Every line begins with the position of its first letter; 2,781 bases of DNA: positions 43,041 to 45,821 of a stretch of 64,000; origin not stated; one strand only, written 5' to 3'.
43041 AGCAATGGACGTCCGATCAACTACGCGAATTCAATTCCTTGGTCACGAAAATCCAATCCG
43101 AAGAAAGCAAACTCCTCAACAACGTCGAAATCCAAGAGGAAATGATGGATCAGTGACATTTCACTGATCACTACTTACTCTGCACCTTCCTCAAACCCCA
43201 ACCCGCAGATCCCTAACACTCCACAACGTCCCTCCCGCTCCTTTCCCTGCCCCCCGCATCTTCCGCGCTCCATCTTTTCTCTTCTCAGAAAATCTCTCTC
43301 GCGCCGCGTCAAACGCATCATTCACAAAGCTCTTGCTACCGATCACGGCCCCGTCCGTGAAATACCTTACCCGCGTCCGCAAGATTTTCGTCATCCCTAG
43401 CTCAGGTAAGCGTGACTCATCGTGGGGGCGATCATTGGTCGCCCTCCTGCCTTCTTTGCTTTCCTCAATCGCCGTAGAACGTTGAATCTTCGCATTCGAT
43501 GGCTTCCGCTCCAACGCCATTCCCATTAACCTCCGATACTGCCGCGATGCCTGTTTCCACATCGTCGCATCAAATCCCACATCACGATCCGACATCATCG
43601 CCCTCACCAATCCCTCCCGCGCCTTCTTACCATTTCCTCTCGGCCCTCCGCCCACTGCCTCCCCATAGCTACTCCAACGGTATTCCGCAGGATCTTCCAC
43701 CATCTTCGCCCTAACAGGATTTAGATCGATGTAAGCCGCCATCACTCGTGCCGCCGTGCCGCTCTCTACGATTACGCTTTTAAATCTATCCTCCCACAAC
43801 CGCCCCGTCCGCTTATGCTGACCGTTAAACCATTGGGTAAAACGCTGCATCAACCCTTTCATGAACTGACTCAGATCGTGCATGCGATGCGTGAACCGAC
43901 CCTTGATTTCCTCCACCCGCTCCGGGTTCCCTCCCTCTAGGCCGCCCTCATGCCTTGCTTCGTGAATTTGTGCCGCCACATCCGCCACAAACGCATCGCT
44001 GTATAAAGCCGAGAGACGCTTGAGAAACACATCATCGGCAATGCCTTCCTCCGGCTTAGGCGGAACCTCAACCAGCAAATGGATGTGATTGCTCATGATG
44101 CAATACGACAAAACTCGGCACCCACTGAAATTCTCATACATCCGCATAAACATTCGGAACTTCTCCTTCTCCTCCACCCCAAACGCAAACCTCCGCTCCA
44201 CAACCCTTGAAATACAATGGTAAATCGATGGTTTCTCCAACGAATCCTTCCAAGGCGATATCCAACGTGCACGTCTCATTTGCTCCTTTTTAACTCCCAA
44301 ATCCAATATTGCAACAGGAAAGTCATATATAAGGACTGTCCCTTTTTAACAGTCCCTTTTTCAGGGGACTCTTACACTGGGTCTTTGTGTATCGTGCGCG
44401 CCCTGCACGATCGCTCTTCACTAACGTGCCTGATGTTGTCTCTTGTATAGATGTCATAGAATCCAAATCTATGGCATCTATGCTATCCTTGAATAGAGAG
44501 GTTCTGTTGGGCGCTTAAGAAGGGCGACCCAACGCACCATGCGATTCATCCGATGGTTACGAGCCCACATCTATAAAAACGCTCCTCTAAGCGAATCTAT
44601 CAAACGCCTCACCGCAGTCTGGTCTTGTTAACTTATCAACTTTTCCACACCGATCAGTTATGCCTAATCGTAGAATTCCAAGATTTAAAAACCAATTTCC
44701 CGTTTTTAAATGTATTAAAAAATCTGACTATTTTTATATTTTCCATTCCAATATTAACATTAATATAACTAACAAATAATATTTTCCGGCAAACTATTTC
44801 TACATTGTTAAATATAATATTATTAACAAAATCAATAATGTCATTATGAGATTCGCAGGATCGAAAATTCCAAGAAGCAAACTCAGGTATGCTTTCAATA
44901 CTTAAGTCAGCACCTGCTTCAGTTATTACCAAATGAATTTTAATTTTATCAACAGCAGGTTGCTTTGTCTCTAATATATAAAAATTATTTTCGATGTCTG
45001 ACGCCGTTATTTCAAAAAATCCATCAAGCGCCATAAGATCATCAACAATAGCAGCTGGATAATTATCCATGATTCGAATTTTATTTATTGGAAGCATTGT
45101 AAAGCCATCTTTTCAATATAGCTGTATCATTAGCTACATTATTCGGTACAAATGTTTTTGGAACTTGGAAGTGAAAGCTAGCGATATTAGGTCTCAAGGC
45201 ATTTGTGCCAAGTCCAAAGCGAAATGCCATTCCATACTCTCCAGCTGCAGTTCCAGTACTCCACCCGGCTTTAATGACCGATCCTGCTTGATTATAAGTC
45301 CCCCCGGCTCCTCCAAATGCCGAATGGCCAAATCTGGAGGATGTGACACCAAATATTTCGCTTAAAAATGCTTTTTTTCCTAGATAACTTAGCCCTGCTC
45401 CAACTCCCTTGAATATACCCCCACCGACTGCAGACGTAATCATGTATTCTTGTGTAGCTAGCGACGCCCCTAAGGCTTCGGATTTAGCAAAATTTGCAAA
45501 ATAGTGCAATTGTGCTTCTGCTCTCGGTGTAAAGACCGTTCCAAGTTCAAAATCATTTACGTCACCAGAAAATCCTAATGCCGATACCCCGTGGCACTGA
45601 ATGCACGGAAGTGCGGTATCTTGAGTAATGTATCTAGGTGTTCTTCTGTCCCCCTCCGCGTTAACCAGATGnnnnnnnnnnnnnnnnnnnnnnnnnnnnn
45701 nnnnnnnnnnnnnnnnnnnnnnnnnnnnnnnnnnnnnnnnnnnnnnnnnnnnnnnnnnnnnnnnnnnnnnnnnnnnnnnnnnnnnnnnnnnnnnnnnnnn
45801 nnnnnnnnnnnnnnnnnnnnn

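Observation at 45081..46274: Unassigned 397-aa C-terminal region: glycine-zipper membrane segment plus novel terminal domain, with a compositional break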

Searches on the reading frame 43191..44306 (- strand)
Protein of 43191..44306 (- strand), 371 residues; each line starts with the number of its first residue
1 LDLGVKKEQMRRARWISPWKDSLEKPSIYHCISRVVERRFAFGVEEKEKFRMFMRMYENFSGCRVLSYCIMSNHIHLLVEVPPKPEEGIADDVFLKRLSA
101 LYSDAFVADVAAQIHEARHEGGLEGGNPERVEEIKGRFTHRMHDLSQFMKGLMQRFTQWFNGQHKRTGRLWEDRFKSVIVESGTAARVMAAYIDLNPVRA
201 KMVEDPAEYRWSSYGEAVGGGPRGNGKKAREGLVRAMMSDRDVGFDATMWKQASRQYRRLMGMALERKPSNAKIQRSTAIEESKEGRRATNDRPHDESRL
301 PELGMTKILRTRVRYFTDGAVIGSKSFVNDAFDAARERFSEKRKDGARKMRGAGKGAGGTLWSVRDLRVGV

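Call 20: search_protein_families(library=pfam, proteins=[window:43191-44306:-], max_evalue=0.001)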
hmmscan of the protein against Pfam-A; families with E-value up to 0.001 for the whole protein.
window:43191-44306:- (371 aa): 1 family
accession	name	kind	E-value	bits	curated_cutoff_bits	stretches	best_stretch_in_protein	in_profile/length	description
PF01797.21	Y1_Tnp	-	8.5e-13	48.9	23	1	28-84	6-62/121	Transposase IS200 like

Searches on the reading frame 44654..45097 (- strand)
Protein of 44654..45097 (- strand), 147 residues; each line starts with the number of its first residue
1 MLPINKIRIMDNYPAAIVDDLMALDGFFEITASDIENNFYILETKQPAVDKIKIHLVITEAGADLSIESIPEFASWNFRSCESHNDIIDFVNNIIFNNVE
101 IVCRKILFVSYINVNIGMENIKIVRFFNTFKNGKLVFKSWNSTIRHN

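Call 5: search_protein_families(library=pfam, proteins=[window:44654-45097:-], max_evalue=1)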
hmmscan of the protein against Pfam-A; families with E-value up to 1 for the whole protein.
window:44654-45097:- (147 aa): 1 family
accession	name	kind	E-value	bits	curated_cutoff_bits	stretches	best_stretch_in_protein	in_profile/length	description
PF20326.3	DUF6621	-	0.034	14.3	27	1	48-130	58-139/190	Family of unknown function (DUF6621)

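Call 6: search_protein_families(library=ncbifam, proteins=[window:44654-45097:-], max_evalue=1)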
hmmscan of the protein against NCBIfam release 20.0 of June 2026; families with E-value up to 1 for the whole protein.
window:44654-45097:- (147 aa): 0 families

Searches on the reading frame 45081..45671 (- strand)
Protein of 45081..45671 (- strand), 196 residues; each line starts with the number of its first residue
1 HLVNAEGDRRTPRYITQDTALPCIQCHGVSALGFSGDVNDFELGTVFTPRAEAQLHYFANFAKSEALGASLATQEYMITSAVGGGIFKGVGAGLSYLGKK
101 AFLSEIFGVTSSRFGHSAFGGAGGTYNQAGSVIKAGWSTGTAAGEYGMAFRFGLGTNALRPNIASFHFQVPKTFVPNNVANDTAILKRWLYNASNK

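Call 5: search_protein_families(library=pfam, proteins=[window:45081-45650:-], max_evalue=1)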
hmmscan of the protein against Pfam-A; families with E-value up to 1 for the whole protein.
window:45081-45650:- (189 aa): 0 families

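Call 9: find_homologous_proteins(query=window:45081-45671:-, max_evalue=0.001)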
Query window:45081-45671:-: 457 candidates shared short words with the query, none scored E <= 0.001.

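Call 13: search_protein_representatives(protein=window:45081-45671:-)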
Query: 196 residues. Proteins with E-value up to 0.001 (for the whole library): 74; up to 1e-10: 37; up to 1e-30: 2. The best 74 are listed.
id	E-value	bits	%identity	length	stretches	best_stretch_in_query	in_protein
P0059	5.6e-64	232.0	63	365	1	22-193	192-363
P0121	4.5e-33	131.2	49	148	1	48-194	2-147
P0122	3.6e-24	102.1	51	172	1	78-196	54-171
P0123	2.2e-22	96.3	50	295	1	82-192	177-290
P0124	1.3e-21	93.8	56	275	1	79-193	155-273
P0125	2.1e-21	93.1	49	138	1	63-193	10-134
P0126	4.4e-20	88.8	40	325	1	55-193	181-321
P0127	5.2e-18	82.1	48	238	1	85-192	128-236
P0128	2.1e-17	80.1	44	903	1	57-191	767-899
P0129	8.6e-17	78.1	50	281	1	92-182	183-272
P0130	1.7e-16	77.1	44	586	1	88-193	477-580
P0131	1.8e-16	77.0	46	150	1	77-190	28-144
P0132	1.9e-16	76.9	49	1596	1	95-192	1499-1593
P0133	3.1e-16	76.2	50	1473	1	95-192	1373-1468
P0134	3.9e-16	75.9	44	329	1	81-191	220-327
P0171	1.9e-07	47.6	44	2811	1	21-92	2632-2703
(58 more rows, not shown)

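Call 18: search_protein_families(library=pfam, alignment_id=A1, max_evalue=0.01)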
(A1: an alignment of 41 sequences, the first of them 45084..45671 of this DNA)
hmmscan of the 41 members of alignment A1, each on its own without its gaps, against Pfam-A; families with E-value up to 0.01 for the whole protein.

A. member 1, window:45084-45671:- (196 aa): 0 families

B. families by the number of members that match (of 41 scanned): 1 family
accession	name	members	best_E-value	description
PF04830.18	DUF637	1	0.00032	Possible hemagglutinin (DUF637)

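Call 27: predict_structure(alignment_id=A1)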
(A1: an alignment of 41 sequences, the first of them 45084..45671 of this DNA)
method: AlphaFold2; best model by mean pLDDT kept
length: 196 residues; sequences in the alignment: 41
mean_pLDDT: 75.4   pTM: 0.56
mean pLDDT of the five models: 75.4, 75.2, 75.0, 72.6, 69.6
residues with pLDDT >= 90: 85; 70-90: 36; 50-70: 35; < 50: 40
segments of 3 or more residues with pLDDT < 50: 1-4, 14-34, 82-85
pLDDT, mean of each block of 10 residues (from residue 1): 50 46 44 47 61 76 71 57 49 76 94 93 92 96 95 97 96 94 90 87
secondary structure, 60 per line:
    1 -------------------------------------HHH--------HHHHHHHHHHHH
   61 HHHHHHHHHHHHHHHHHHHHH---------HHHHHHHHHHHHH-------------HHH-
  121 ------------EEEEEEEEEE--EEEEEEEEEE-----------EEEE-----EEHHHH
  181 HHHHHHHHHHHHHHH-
elements in order: H49-81 H91-103 E133-142 E145-154 E166-169 H177-195

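Call 30: fold_search(model_id=the predicted structure, library=pdb)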
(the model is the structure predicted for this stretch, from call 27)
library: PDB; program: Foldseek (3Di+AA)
matches with E <= 10: 165; with E <= 0.001: 0
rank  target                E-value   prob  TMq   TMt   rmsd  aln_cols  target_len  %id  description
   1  3b0h_A                1.0e+00  0.09  0.11  0.05   8.9        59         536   15  Assimilatory nitrite reductase (Nii4) from tobbaco root (released 2012-02-22)
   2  3b0m                  1.0e+00  0.08  0.12  0.06   9.0        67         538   13  M175K mutant of assimilatory nitrite reductase (Nii3) from tobbaco leaf (released 2012-02-22)
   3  8pnd_B                1.1e+00  0.04  0.12  0.08  12.6       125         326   12  The ES3 intermediate of hydroxymethylbilane synthase R167Q variant (released 2023-11-01)
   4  8pnd_A                1.3e+00  0.07  0.11  0.08  12.3        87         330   10  The ES3 intermediate of hydroxymethylbilane synthase R167Q variant (released 2023-11-01)
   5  2eyq_A                1.3e+00  0.10  0.11  0.03   6.3        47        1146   19  Crystal structure of Escherichia coli transcription-repair coupling factor (released 2006-02-28)
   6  8xk4_A                1.3e+00  0.07  0.12  0.04  12.9        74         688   11  Structure of the Argonaute protein from Kurthia massiliensis in complex with guide DNA and 19-mer target DNA in target (released 2025-01-01)
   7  6ac8_A                1.6e+00  0.08  0.12  0.03   5.6        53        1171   13  Crystal structure of Mycobacterium smegmatis Mfd at 2.75 A resolution (released 2019-08-28)
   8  3q9d_A                1.6e+00  0.06  0.13  0.14   7.0        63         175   19  Crystal Structure of Cpn0803 from C. pneumoniae. (released 2012-01-11)
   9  3b0h_B                1.7e+00  0.06  0.11  0.05   9.4        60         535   17  Assimilatory nitrite reductase (Nii4) from tobbaco root (released 2012-02-22)
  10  3q9d_B                1.8e+00  0.06  0.13  0.14   7.0        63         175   19  Crystal Structure of Cpn0803 from C. pneumoniae. (released 2012-01-11)
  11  7ci1_A                1.9e+00  0.06  0.14  0.10  10.7        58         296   10  Crystal structure of AcrVA2 (released 2020-10-14)
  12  9rvu_HI               2.1e+00  0.02  0.08  0.11   9.5        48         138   17  in situ S. pombe hibernating ribosome after 7 days of glucose depletion (released 2026-04-01)
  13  3b0g                  2.2e+00  0.06  0.12  0.06   9.0        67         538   10  Assimilatory nitrite reductase (Nii3) from tobbaco leaf (released 2012-02-22)
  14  8sjd_D                2.3e+00  0.02  0.15  0.09  20.7       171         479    8  Cryo-EM structure of the Hermes transposase bound to two right-ends of its DNA transposon. (released 2023-08-02)
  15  2eyq_B                2.5e+00  0.08  0.11  0.02   4.4        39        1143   20  Crystal structure of Escherichia coli transcription-repair coupling factor (released 2006-02-28)
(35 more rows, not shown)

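Call 49: fold_search(model_id=the predicted structure, library=viral)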
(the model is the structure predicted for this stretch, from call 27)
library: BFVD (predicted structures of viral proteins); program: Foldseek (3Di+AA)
matches with E <= 10: 325; with E <= 0.001: 0
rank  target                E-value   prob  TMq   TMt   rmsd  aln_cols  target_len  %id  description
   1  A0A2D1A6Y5            2.5e-01  0.09  0.16  0.17  19.4       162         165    7  Uncharacterized protein [Rhodococcus phage Trina]
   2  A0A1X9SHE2            5.4e-01  0.11  0.13  0.19  10.8        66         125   14  Uncharacterized protein [Mycobacterium phage Shandong1]
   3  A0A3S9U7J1            6.1e-01  0.16  0.15  0.28  10.2        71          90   18  (no name in the UniProt tables at hand)
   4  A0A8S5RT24            8.8e-01  0.08  0.14  0.14   7.2        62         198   13  ERF superfamily protein [Caudovirales sp. gcode 4]
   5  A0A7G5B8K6            9.9e-01  0.14  0.18  0.30   7.6        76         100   10  Uncharacterized protein [Ralstonia phage Bakoly]
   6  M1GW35                9.9e-01  0.08  0.12  0.22   5.3        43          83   21  (no name in the UniProt tables at hand)
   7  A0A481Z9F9            9.9e-01  0.06  0.11  0.12  10.1        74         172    9  Uncharacterized protein [Pithovirus LCPAC401]
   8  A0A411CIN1            1.0e+00  0.14  0.13  0.38   4.2        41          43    7  (no name in the UniProt tables at hand)
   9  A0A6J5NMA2            1.0e+00  0.10  0.14  0.27   9.8        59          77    8  Uncharacterized protein [uncultured Caudovirales phage]
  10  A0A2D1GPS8            1.0e+00  0.10  0.15  0.13   9.0        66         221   11  ERF family ssDNA binding protein [Mycobacterium phage Kumao]
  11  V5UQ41                1.0e+00  0.03  0.12  0.16  11.5       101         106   19  Uncharacterized protein [Shigella phage pSb-1]
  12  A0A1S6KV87            1.2e+00  0.12  0.17  0.28   6.2        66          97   20  Transcriptional regulator protein [Providencia phage vB_PreS_PR1]
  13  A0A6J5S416            1.2e+00  0.08  0.14  0.12   8.5        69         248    9  Essential recombination function protein [uncultured Caudovirales phage]
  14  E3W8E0                1.3e+00  0.11  0.12  0.27   7.3        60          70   17  Uncharacterized protein [Leuconostoc phage phiMH1]
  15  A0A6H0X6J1            1.3e+00  0.15  0.16  0.38   7.2        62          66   10  Uncharacterized protein [Bacillus phage Izhevsk]
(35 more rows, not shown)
